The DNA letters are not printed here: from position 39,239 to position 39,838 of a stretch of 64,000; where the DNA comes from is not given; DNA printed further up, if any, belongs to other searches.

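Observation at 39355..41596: Three copies of a ~38-bp palindromic element bracketing an ArsR-family regulator: a candidate autoregulated mini-regulon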

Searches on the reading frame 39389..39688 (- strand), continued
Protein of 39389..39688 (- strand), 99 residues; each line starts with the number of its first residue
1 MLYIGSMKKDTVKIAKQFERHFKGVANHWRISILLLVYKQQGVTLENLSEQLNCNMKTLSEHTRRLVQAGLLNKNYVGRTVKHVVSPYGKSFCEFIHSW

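Call 73: list_cluster_members(proteins=[P0121, window:39389-39688:-, window:39389-39670:-])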
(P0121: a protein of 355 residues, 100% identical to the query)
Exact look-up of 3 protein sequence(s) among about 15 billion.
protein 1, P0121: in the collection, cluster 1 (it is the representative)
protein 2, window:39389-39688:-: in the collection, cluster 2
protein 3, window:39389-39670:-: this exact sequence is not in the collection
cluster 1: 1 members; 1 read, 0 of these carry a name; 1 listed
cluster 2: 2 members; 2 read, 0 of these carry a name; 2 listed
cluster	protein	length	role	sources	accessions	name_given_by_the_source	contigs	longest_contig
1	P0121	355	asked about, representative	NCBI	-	-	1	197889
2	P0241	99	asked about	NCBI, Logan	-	-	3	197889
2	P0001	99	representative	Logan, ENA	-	-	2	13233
